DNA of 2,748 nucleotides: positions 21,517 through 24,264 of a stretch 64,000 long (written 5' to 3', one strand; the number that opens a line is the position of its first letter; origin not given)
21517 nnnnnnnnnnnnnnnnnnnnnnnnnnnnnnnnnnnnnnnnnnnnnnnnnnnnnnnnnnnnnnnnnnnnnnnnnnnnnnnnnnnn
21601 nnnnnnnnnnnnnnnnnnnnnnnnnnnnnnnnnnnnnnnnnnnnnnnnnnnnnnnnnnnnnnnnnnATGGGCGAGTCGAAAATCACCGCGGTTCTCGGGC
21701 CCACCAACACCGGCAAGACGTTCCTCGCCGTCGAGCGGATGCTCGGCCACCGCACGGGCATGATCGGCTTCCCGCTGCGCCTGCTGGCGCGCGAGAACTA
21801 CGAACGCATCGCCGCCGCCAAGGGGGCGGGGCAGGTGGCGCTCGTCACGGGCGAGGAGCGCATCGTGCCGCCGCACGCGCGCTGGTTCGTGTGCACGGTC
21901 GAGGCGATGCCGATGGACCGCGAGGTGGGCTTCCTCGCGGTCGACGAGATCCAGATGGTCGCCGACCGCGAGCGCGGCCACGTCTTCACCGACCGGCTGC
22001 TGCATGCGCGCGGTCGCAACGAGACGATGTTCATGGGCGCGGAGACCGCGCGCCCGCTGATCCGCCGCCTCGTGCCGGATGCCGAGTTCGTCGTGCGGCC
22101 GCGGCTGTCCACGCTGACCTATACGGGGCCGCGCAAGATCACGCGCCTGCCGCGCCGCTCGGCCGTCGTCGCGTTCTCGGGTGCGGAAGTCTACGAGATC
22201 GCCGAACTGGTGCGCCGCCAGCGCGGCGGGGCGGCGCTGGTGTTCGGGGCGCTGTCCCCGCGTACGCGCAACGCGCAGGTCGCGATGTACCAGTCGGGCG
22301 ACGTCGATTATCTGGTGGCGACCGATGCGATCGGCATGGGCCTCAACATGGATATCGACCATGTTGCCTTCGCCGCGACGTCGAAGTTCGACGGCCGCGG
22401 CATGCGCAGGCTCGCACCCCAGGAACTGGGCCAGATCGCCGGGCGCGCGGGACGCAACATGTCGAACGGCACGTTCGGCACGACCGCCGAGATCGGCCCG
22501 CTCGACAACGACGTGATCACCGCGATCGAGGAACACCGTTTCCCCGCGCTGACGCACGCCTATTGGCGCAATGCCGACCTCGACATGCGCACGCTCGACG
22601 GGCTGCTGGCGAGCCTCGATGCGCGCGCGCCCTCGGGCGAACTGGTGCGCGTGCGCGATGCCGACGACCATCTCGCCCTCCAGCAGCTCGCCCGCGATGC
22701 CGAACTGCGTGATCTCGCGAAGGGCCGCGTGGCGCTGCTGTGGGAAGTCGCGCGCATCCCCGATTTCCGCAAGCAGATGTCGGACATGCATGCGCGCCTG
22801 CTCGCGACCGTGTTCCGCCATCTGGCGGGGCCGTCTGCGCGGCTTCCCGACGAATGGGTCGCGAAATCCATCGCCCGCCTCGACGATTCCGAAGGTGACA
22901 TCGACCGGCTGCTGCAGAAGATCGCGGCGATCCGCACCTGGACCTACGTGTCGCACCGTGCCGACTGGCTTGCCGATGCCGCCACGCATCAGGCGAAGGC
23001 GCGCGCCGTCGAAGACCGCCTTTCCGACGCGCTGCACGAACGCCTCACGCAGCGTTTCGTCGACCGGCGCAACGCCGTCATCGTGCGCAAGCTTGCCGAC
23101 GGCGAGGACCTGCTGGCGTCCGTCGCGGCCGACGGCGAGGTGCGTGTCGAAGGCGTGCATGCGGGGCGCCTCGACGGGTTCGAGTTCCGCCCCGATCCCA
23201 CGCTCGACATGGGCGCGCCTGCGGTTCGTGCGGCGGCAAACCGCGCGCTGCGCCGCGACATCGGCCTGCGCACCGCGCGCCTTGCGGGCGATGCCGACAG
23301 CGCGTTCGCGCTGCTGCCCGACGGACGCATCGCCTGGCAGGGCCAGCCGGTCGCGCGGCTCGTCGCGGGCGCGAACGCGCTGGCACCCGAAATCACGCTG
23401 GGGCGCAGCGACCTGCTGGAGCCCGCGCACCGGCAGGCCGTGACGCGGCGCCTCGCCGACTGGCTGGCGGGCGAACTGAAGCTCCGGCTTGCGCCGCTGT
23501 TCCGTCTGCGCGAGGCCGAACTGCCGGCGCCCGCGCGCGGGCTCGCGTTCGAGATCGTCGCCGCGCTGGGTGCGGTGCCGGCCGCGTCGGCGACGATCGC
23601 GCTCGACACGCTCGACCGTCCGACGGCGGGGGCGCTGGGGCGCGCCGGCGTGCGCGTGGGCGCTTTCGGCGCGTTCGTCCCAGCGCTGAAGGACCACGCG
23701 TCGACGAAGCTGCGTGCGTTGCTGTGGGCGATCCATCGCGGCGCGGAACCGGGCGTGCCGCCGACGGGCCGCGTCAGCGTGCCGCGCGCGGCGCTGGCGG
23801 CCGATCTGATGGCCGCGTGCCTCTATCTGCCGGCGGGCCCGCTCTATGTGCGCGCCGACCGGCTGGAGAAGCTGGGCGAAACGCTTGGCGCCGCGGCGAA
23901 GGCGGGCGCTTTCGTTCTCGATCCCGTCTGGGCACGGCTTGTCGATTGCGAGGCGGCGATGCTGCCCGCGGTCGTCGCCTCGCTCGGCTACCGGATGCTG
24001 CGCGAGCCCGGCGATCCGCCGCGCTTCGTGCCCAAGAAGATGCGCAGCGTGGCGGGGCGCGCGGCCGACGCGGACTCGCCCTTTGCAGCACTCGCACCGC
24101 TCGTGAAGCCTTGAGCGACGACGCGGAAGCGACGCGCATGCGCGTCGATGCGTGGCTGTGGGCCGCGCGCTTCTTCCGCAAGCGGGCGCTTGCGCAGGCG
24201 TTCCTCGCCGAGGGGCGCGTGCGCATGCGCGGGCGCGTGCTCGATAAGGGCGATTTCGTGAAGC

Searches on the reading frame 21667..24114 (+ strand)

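Call 52: search_protein_families(library=pfam, proteins=[window:21667-24114:+], max_evalue=0.00001)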
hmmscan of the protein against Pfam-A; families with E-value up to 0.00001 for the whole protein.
window:21667-24114:+ (815 aa): 2 families
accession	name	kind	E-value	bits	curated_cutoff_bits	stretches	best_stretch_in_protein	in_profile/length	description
PF22527.2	DEXQc_Suv3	-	8.8e-28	97.2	27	1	5-138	14-144/154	DEXQ-box helicase domain of Suv3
PF00271.37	Helicase_C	-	1.5e-08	35.3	23.5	1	179-264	31-109/110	Helicase conserved C-terminal domain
